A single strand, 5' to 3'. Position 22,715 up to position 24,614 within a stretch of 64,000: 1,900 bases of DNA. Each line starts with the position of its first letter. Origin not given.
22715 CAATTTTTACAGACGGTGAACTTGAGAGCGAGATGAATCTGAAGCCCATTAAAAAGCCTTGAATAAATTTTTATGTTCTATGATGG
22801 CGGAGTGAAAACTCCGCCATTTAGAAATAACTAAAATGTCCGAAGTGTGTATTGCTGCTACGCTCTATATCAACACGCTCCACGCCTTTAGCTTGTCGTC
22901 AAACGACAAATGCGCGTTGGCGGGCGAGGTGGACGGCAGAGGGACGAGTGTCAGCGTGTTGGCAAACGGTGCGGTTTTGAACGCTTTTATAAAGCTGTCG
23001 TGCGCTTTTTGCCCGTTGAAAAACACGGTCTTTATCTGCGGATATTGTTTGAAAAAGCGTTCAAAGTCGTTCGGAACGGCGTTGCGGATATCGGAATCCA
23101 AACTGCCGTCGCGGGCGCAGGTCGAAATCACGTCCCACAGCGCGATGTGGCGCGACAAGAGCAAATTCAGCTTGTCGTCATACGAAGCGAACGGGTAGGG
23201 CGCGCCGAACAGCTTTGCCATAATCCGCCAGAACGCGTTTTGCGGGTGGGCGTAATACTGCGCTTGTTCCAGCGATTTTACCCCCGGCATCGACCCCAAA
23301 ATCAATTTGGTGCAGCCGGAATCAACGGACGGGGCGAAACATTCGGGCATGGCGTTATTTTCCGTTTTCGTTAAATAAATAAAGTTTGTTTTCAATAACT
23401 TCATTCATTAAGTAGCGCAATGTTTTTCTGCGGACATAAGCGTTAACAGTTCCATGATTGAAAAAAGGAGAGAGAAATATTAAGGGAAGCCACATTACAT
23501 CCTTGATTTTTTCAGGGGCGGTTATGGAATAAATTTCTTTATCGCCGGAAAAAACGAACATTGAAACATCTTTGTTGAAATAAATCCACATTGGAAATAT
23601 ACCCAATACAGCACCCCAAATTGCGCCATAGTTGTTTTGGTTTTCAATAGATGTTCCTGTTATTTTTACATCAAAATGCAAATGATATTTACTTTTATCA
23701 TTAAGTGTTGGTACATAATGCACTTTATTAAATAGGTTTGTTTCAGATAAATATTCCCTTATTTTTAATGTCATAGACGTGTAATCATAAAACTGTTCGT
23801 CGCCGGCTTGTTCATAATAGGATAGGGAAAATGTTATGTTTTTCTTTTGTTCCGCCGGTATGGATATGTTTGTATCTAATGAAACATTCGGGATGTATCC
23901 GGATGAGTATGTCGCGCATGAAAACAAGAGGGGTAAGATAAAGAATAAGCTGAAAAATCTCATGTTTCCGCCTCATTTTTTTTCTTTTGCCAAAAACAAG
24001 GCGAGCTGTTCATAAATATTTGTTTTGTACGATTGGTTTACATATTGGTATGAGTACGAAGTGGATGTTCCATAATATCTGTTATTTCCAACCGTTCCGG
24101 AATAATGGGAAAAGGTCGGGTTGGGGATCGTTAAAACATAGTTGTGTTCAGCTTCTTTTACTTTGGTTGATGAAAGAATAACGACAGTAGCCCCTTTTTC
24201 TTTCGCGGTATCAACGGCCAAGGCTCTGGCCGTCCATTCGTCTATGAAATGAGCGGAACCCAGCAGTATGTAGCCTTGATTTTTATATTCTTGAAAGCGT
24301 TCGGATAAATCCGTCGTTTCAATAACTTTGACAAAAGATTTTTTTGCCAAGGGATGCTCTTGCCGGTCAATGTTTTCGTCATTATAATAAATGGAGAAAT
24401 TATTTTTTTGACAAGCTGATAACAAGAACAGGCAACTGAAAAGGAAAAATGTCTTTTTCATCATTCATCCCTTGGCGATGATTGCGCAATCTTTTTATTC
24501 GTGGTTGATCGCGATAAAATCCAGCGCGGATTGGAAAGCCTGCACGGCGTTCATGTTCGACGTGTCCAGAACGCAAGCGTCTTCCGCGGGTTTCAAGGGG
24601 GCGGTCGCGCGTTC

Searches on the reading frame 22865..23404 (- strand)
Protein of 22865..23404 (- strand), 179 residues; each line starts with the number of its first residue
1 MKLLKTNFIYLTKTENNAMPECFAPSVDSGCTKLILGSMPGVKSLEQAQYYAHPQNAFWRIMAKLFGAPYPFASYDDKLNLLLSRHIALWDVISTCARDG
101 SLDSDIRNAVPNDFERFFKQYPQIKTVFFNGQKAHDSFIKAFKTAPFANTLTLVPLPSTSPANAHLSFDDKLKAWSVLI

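Call 24: search_protein_families(library=pfam, proteins=[window:22865-23404:-], max_evalue=0.01)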
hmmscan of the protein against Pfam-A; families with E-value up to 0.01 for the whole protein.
window:22865-23404:- (179 aa): 1 family
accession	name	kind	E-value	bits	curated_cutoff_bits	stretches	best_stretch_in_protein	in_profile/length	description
PF03167.25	UDG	-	3.4e-11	43.8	24.3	1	32-178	9-140/141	Uracil DNA glycosylase superfamily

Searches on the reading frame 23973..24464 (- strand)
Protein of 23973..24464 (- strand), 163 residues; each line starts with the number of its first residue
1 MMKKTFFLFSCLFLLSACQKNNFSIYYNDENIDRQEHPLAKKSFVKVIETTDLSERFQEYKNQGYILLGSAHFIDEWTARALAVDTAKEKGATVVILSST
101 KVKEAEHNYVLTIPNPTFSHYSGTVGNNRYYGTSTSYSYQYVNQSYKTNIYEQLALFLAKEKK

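Call 24: search_protein_families(library=pfam, proteins=[window:23973-24464:-], max_evalue=0.01)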
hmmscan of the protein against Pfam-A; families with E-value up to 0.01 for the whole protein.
window:23973-24464:- (163 aa): 1 family
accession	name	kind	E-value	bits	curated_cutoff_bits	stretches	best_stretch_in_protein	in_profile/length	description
PF08139.17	LPAM_1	-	0.003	18.4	20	1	2-19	1-18/18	Prokaryotic membrane lipoprotein lipid attachment site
